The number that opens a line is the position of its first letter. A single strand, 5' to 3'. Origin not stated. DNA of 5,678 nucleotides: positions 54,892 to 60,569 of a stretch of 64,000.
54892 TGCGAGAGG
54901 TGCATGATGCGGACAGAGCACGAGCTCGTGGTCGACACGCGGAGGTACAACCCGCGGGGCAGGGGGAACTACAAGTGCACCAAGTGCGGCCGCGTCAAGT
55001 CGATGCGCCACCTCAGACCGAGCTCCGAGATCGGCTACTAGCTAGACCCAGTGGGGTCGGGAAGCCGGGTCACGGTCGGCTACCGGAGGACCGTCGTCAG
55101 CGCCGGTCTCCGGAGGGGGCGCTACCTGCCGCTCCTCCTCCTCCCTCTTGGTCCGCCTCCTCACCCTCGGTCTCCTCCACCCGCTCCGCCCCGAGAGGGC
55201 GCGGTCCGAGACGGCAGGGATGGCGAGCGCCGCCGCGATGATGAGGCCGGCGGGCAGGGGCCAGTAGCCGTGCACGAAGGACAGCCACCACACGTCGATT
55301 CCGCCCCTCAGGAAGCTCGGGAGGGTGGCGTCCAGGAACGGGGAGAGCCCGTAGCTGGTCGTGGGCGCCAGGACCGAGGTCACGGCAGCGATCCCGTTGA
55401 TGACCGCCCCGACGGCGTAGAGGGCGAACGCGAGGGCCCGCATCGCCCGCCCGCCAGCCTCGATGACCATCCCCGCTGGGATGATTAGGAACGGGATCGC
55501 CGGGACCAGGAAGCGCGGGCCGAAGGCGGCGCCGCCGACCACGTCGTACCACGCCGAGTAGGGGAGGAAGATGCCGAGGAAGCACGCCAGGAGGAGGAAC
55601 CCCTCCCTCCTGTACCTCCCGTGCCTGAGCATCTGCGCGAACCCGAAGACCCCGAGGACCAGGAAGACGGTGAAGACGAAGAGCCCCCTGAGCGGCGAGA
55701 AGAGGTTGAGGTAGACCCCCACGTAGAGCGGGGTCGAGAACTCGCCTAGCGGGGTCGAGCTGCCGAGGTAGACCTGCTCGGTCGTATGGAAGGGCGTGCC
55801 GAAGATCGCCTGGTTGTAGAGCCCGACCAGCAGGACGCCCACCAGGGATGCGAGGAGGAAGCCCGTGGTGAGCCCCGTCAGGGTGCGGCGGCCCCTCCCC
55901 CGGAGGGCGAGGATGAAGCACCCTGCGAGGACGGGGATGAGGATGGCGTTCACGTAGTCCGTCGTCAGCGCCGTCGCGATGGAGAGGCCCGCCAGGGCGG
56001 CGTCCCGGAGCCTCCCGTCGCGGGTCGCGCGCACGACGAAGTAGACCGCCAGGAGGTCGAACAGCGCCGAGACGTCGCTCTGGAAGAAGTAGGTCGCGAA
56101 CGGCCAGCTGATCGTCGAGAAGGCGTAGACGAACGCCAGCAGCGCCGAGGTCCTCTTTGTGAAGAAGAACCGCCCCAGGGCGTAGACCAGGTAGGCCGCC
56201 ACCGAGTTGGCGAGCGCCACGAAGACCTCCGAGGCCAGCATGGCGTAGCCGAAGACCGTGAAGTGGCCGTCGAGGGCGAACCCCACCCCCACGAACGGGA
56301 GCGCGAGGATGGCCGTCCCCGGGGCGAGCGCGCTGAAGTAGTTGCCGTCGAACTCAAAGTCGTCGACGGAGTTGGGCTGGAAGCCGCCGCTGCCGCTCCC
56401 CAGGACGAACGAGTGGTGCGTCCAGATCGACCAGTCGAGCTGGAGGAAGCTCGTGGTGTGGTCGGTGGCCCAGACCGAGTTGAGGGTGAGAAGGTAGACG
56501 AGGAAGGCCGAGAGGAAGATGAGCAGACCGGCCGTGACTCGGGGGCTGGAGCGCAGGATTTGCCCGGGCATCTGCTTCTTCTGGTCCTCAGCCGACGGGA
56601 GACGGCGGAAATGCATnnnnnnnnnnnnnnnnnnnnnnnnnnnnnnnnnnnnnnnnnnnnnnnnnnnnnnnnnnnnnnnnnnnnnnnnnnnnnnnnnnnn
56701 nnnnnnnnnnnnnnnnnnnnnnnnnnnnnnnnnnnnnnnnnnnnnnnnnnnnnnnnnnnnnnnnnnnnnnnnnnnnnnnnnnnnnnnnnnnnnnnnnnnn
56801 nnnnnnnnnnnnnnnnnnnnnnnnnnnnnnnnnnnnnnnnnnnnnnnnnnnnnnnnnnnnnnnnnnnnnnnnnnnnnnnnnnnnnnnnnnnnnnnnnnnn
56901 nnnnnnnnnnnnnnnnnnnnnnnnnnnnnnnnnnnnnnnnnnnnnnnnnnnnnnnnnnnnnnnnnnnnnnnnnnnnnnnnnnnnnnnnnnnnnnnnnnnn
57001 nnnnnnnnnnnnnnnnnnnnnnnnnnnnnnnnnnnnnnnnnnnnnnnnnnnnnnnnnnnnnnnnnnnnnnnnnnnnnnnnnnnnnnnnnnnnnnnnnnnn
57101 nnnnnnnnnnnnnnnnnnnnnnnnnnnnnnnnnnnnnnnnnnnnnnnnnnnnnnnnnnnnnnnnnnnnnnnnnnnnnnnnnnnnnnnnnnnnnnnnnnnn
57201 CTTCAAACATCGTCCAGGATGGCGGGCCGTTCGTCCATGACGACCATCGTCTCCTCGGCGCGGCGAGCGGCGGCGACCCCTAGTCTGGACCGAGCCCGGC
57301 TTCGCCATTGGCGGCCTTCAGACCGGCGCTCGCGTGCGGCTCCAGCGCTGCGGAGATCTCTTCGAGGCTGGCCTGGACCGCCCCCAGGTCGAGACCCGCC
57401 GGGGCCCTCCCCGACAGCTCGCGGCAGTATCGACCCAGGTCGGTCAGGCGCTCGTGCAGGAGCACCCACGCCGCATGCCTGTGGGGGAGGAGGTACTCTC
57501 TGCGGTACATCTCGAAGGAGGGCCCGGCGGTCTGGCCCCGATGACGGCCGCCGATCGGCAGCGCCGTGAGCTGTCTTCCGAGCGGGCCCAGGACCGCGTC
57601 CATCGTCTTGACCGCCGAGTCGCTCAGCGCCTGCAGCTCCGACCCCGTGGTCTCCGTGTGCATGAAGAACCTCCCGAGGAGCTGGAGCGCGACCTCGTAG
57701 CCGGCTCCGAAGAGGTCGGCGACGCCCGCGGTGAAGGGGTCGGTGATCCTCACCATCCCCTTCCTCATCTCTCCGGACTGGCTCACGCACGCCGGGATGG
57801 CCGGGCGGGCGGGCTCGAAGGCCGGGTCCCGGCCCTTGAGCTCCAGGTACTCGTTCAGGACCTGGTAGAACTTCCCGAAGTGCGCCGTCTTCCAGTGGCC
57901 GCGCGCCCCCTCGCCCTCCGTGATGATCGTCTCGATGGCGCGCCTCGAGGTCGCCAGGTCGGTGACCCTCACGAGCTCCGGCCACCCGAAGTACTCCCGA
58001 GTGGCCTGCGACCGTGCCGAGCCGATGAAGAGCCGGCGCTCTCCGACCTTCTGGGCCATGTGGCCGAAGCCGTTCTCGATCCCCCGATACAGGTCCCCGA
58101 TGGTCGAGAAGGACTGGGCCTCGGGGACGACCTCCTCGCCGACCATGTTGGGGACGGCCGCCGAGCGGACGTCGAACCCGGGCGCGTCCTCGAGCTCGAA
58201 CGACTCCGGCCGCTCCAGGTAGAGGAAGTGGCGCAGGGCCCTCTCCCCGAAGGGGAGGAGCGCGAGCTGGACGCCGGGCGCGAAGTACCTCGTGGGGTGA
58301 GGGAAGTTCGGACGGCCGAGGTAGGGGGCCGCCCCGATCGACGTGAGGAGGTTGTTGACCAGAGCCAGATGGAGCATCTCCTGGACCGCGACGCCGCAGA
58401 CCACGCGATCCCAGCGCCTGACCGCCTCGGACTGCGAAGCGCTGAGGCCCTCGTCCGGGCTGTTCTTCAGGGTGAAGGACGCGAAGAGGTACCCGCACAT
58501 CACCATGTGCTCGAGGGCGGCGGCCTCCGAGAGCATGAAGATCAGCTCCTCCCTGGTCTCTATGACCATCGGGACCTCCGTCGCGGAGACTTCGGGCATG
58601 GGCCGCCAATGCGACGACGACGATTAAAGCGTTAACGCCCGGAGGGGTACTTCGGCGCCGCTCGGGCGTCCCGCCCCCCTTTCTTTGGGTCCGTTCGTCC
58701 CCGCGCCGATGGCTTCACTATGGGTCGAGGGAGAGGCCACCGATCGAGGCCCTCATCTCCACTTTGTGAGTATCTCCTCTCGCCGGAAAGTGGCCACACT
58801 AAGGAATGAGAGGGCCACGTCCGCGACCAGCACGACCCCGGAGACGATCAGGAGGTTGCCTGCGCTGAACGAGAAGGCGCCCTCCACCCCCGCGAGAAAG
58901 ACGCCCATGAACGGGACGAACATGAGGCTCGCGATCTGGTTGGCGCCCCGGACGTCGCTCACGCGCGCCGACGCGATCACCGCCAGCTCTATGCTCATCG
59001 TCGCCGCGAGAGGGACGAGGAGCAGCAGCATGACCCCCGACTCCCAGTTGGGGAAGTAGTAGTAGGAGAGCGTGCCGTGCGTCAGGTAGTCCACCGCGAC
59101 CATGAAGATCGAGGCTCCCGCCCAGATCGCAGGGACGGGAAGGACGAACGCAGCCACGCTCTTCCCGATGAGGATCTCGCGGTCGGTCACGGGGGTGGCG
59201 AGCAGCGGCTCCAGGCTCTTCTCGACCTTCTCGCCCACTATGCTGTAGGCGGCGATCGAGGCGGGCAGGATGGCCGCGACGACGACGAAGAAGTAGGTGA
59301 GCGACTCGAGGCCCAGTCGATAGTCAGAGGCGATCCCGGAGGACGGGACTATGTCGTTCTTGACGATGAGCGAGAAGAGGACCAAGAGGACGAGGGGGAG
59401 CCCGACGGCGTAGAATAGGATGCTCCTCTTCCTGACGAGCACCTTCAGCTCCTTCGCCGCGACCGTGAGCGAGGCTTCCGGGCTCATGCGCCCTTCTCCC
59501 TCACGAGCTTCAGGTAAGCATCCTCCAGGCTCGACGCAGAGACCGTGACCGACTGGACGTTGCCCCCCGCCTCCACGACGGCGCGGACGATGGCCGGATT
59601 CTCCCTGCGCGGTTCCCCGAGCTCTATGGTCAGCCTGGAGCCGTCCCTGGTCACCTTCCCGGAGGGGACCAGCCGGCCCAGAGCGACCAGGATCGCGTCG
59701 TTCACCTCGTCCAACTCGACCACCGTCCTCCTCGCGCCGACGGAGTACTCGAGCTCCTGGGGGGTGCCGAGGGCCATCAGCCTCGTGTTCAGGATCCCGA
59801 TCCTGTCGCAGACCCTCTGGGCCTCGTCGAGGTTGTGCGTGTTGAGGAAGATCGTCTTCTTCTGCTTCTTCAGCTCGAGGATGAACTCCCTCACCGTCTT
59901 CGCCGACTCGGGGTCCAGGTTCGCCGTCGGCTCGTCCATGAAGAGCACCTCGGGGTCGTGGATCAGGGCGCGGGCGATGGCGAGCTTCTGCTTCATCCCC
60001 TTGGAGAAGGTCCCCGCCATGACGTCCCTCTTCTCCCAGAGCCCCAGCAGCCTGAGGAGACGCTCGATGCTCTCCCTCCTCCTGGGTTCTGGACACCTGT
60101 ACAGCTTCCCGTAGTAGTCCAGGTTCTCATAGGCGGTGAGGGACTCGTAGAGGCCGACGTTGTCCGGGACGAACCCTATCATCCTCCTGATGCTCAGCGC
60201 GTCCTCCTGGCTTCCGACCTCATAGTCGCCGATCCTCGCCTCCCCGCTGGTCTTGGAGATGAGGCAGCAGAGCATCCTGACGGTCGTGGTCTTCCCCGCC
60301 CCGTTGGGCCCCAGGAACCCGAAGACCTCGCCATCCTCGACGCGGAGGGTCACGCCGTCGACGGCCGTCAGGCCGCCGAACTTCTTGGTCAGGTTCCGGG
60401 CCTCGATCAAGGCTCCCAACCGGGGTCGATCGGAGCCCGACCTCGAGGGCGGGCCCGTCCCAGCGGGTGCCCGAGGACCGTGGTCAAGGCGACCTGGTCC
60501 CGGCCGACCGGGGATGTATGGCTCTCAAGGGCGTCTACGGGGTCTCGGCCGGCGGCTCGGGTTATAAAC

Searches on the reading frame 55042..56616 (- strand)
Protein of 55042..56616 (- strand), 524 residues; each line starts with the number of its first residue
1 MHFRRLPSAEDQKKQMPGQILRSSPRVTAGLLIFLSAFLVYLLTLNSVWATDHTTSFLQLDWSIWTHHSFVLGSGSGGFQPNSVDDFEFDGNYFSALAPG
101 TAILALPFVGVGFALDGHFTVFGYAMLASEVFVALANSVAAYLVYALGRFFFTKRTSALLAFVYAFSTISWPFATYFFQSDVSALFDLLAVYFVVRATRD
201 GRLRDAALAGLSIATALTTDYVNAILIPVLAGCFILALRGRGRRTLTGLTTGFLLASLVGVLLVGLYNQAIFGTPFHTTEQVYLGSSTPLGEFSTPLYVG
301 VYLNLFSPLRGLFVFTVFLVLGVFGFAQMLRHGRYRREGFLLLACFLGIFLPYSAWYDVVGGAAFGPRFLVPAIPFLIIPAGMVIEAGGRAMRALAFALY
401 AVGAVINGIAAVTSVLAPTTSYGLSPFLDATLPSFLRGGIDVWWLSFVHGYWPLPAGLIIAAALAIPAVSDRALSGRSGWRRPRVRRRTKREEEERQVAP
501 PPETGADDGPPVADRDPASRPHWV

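Call 9: search_protein_families(library=pfam, proteins=[window:55042-56616:-])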
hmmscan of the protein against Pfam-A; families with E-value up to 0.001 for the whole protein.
window:55042-56616:- (524 aa): 1 family
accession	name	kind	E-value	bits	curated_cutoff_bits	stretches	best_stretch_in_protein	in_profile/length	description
PF13231.12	PMT_2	-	6.3e-10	39.9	26.1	1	113-264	8-154/160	Dolichyl-phosphate-mannose-protein mannosyltransferase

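Call 40: find_homologous_proteins(query=window:55042-56616:-, max_evalue=1e-40)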
Query window:55042-56616:- (524 aa): 220 proteins with E <= 1e-40 among 8000 candidates; the best 120 are listed.
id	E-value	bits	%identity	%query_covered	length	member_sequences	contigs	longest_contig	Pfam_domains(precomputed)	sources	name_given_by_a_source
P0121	0.0e+0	1124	100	97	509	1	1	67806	PF13231.13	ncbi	ncbi:MAG: glycosyltransferase family 39 protein [Nitrososphaerales archaeon]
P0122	0.0e+0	1026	88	100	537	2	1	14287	PF13231.13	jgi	-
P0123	5.6e-219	746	71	93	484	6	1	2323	PF13231.13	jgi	-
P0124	1.1e-217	742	73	88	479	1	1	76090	PF13231.13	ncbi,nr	ncbi:MAG: glycosyltransferase family 39 protein [Thaumarchaeota archaeon]|nr:glycosyltransferase fam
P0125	4.1e-216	737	72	88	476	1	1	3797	PF13231.13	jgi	jgi:4-amino-4-deoxy-L-arabinose transferase-like glycosyltransferase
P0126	1.4e-215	735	73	87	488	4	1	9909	PF13231.13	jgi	jgi:Dolichyl-phosphate-mannose-protein mannosyltransferase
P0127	6.9e-215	733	69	92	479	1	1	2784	PF13231.13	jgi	jgi:hypothetical protein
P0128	6.0e-214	730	72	88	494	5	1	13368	PF13231.13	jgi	jgi:hypothetical protein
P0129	8.7e-210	716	70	88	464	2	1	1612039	PF13231.13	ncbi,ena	-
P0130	4.4e-209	714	72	88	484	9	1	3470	PF13231.13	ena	-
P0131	9.2e-208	709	67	94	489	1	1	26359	PF13231.13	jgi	jgi:hypothetical protein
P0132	3.6e-206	704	71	89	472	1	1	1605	PF13231.13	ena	-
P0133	3.0e-205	701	69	91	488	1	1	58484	PF13231.13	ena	-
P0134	3.8e-205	701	69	92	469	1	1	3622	PF13231.13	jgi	jgi:4-amino-4-deoxy-L-arabinose transferase-like glycosyltransferase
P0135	8.0e-205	700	70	88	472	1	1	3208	PF13231.13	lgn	-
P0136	2.6e-204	698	73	86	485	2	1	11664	PF13231.13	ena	-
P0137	5.4e-203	694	67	94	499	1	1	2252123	PF13231.13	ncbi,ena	-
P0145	1.1e-166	574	59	87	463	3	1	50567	PF13231.13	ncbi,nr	ncbi:MAG: glycosyltransferase family 39 protein [Thaumarchaeota archaeon]|nr:glycosyltransferase fam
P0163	2.0e-148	513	54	88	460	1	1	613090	PF13231.13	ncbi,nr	ncbi:MAG: glycosyltransferase family 39 protein [Thaumarchaeota archaeon]|nr:glycosyltransferase fam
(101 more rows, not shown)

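Call 41: find_encoding_contigs(protein=P0124, flank=10000, max_places=1)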
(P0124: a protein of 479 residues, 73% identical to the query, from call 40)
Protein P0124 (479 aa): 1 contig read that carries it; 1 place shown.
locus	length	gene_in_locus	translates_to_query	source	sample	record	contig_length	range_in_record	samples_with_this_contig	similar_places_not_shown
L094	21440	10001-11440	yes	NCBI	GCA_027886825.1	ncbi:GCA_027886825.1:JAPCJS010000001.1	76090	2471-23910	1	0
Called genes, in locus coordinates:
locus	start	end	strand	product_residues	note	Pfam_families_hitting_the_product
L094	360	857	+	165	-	-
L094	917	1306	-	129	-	-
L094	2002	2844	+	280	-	PF00165:HTH_AraC (weak), PF12833:HTH_18, PF02870:Methyltransf_1N, PF01035:DNA_binding_1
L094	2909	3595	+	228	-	PF01987:AIM24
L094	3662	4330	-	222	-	PF28474:DUF8412, PF02311:AraC_binding (faint), PF07883:Cupin_2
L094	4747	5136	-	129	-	PF13601:HTH_34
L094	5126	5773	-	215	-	-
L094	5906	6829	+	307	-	PF00005:ABC_tran, PF13304:AAA_21, PF13732:DrrA1-3_C (faint)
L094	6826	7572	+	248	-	PF01061:ABC2_membrane, PF12679:ABC2_membrane_2 (weak), PF12730:ABC2_membrane_4 (weak)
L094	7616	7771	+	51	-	-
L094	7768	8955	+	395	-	PF01757:Acyl_transf_3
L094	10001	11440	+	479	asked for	PF13231:PMT_2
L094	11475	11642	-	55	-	-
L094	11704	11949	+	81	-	PF01998:DUF131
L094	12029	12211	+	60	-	PF01998:DUF131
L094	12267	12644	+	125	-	-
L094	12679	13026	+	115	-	PF01521:Fe-S_biosyn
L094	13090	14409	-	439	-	PF00206:Lyase_1, PF10415:FumaraseC_C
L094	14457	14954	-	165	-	-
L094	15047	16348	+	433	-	PF02878:PGM_PMM_I, PF02879:PGM_PMM_II, PF02880:PGM_PMM_III, PF00408:PGM_PMM_IV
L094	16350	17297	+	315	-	PF00586:AIRS, PF02769:AIRS_C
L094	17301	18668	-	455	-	PF02878:PGM_PMM_I, PF02879:PGM_PMM_II, PF02880:PGM_PMM_III, PF00408:PGM_PMM_IV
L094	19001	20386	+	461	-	PF01565:FAD_binding_4, PF02913:FAD-oxidase_C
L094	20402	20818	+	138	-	PF01878:EVE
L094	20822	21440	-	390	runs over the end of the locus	PF00155:Aminotran_1_2, PF00266:Aminotran_5 (weak)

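Call 42: find_encoding_contigs(protein=P0129, flank=10000, max_places=1)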
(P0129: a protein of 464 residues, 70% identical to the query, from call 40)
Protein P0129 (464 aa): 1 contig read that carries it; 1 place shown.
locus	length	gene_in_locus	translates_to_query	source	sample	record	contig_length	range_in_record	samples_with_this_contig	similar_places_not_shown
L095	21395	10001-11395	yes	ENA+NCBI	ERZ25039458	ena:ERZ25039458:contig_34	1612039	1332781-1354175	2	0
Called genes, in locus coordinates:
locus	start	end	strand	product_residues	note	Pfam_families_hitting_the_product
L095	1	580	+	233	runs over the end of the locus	PF00561:Abhydrolase_1 (weak), PF12697:Abhydrolase_6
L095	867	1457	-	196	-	-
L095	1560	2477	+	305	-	PF13737:DDE_Tnp_1_5, PF01609:DDE_Tnp_1, PF13612:DDE_Tnp_1_3 (weak)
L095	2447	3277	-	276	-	-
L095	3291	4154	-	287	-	-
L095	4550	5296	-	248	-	-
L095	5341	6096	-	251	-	-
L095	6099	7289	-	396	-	PF02899:Phage_int_SAM_1 (faint), PF00589:Phage_integrase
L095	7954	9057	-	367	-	-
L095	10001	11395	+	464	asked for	PF13231:PMT_2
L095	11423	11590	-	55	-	-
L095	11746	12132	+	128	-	-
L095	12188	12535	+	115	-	PF01521:Fe-S_biosyn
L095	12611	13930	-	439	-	PF00206:Lyase_1, PF10415:FumaraseC_C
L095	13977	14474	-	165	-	-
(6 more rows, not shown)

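Call 43: find_encoding_contigs(protein=P0137, flank=10000, max_places=1)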
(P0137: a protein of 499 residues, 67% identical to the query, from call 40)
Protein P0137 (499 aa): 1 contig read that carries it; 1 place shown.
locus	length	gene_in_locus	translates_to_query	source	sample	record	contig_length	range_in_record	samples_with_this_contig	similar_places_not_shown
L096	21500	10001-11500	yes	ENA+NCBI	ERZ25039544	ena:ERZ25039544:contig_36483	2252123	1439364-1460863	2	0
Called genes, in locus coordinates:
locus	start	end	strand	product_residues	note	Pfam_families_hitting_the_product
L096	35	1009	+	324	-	PF04261:Dyp_perox_N, PF20628:Dyp_perox_C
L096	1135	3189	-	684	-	-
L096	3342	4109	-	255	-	-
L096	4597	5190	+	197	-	-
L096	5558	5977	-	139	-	PF00903:Glyoxalase (weak), PF06983:3-dmu-9_3-mt (weak)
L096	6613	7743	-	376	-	-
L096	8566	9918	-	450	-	-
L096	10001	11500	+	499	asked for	PF13231:PMT_2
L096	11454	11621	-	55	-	-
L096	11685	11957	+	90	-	PF01998:DUF131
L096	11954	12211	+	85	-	PF01998:DUF131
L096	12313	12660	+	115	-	PF01521:Fe-S_biosyn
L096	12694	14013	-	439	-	PF00206:Lyase_1, PF10415:FumaraseC_C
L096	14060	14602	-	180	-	-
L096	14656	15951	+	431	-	PF02878:PGM_PMM_I, PF02879:PGM_PMM_II, PF02880:PGM_PMM_III, PF00408:PGM_PMM_IV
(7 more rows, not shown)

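Call 44: find_encoding_contigs(protein=P0133, flank=10000, max_places=1)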
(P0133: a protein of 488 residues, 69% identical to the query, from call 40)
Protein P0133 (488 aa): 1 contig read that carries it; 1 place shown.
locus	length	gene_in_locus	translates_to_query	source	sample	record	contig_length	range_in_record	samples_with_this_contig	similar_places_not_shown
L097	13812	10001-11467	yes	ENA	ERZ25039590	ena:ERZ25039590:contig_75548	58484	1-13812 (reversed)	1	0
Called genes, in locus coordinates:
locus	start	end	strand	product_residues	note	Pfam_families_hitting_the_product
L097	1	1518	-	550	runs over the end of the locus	PF00118:Cpn60_TCP1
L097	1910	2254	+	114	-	PF00296:Bac_luciferase (weak)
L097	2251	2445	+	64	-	-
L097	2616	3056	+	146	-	PF00578:AhpC-TSA, PF08534:Redoxin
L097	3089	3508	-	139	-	PF00571:CBS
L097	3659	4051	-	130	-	PF00254:FKBP_C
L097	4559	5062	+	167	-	-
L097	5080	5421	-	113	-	-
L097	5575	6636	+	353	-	PF02805:Ada_Zn_binding, PF00165:HTH_AraC (weak), PF12833:HTH_18, PF02870:Methyltransf_1N (weak), PF01035:DNA_binding_1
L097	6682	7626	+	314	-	PF01053:Cys_Met_Meta_PP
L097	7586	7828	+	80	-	PF01053:Cys_Met_Meta_PP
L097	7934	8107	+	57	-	-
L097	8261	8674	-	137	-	-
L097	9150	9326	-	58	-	-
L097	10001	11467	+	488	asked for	PF13231:PMT_2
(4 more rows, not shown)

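Call 48: find_encoding_contigs(protein=P0128, flank=3000, max_places=1)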
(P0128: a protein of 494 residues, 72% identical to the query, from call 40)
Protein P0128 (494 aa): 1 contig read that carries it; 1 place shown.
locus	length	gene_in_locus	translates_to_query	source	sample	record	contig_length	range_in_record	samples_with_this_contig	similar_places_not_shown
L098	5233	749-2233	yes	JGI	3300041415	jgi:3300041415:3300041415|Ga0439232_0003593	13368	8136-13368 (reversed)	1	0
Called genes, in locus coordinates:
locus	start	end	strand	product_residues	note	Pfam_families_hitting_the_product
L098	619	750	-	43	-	-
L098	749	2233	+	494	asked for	PF13231:PMT_2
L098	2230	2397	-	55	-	-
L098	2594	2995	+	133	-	-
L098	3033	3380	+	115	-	PF01521:Fe-S_biosyn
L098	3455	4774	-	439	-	PF00206:Lyase_1, PF10415:FumaraseC_C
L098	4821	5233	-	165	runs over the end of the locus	-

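Call 49: find_encoding_contigs(protein=P0131, flank=3000, max_places=1)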
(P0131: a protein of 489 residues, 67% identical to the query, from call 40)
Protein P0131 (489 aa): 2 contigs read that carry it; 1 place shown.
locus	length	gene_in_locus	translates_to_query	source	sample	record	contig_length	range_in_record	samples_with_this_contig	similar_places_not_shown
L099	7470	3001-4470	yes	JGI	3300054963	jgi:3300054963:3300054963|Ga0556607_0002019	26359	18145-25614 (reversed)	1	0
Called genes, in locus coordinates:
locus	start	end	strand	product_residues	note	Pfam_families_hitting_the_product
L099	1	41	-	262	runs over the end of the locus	?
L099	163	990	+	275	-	-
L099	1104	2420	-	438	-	PF02899:Phage_int_SAM_1 (faint), PF00589:Phage_integrase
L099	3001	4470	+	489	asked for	PF13231:PMT_2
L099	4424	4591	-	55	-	-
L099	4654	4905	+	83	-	PF01998:DUF131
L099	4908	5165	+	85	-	PF01998:DUF131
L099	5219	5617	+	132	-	-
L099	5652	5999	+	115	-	PF01521:Fe-S_biosyn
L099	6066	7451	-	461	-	PF00206:Lyase_1, PF10415:FumaraseC_C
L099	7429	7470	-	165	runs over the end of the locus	-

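Call 50: find_encoding_contigs(protein=P0136, flank=3000, max_places=1)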
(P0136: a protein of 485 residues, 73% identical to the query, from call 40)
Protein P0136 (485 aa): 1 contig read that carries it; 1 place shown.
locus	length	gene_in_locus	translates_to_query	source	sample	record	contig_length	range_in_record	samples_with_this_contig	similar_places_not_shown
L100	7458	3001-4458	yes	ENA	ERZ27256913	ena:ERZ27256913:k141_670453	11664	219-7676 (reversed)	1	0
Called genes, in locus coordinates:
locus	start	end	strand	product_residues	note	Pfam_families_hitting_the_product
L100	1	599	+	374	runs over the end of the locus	PF02805:Ada_Zn_binding, PF00165:HTH_AraC (weak), PF12833:HTH_18, PF02870:Methyltransf_1N (weak), PF01035:DNA_binding_1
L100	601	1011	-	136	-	-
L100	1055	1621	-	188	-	PF00293:NUDIX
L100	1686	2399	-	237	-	PF00561:Abhydrolase_1, PF12695:Abhydrolase_5 (faint), PF12697:Abhydrolase_6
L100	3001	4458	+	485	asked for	PF13231:PMT_2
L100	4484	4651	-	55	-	-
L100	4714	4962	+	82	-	PF01998:DUF131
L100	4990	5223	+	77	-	PF01998:DUF131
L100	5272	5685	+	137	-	-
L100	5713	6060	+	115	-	PF01521:Fe-S_biosyn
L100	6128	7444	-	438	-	PF00206:Lyase_1, PF10415:FumaraseC_C (weak)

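Call 51: find_encoding_contigs(protein=P0145, flank=3000, max_places=1)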
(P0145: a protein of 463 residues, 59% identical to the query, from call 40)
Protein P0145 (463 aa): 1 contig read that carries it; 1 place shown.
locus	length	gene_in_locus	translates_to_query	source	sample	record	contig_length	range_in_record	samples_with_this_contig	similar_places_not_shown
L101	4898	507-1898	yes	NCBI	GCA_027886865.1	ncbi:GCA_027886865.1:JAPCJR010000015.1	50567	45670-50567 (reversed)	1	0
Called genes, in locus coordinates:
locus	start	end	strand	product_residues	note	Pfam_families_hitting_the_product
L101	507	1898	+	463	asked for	PF13231:PMT_2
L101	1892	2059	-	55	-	-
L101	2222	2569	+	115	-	PF01521:Fe-S_biosyn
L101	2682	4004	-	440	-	PF00206:Lyase_1, PF10415:FumaraseC_C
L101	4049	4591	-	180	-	-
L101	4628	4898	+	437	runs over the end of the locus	PF02878:PGM_PMM_I, PF02879:PGM_PMM_II, PF02880:PGM_PMM_III, PF00408:PGM_PMM_IV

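Call 52: find_encoding_contigs(protein=P0163, flank=3000, max_places=1)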
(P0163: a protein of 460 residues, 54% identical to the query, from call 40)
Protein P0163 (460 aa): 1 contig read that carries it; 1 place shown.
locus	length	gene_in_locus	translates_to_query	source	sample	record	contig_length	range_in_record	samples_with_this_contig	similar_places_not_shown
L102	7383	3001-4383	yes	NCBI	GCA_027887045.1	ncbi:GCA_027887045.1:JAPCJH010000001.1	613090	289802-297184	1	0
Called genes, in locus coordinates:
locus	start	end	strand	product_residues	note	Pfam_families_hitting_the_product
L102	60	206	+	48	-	-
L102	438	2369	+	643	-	PF00211:Guanylate_cyc, PF13432:TPR_16 (faint), PF21033:RMD1-3 (faint), PF07719:TPR_2 (faint), PF13414:TPR_11 (faint), PF13428:TPR_14 (faint), PF13431:TPR_17 (faint), PF14559:TPR_19 (faint)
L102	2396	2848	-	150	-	-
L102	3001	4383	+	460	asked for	PF13231:PMT_2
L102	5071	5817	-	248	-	PF12679:ABC2_membrane_2 (weak)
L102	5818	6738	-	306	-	PF00005:ABC_tran, PF13304:AAA_21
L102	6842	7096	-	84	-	-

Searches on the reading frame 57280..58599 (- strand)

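Call 9: search_protein_families(library=pfam, proteins=[window:57280-58599:-])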
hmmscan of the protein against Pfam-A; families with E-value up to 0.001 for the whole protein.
window:57280-58599:- (439 aa): 1 family
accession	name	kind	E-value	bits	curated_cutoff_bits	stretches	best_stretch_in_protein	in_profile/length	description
PF12902.13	Ferritin-like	-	8.7e-39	134.1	22.3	1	23-247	1-219/221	Ferritin-like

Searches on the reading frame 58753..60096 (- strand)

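Call 9: search_protein_families(library=pfam, proteins=[window:58753-60096:-])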
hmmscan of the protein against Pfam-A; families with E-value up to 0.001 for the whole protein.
window:58753-60096:- (447 aa): 4 families
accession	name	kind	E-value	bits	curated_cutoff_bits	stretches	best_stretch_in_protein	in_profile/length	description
PF12679.13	ABC2_membrane_2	-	6e-11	42.6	27.2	1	210-406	1-208/283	ABC-2 family transporter protein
PF12698.13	ABC2_membrane_3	-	3.7e-07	30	31.6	1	266-402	164-288/347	ABC-2 family transporter protein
PF01061.29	ABC2_membrane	-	5e-06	26.7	26.9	1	211-397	5-174/211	ABC-2 type transporter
PF12730.13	ABC2_membrane_4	-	0.00097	19.6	27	1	223-346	11-132/179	ABC-2 family transporter protein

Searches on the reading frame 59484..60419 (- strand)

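Call 9: search_protein_families(library=pfam, proteins=[window:59484-60419:-])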
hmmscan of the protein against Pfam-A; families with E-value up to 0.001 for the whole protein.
window:59484-60419:- (311 aa): 3 families
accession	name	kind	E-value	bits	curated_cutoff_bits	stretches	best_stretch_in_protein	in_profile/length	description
PF00005.33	ABC_tran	-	1.6e-29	103.7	25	1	21-166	2-137/137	ABC transporter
PF13304.12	AAA_21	-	2.9e-13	51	27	1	135-196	235-299/304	AAA domain, putative AbiEii toxin, Type IV TA system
PF13732.12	DrrA1-3_C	-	0.00025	22.1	27.4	1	218-306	1-81/81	ATP-binding protein DrrA1-3-like, C-terminal domain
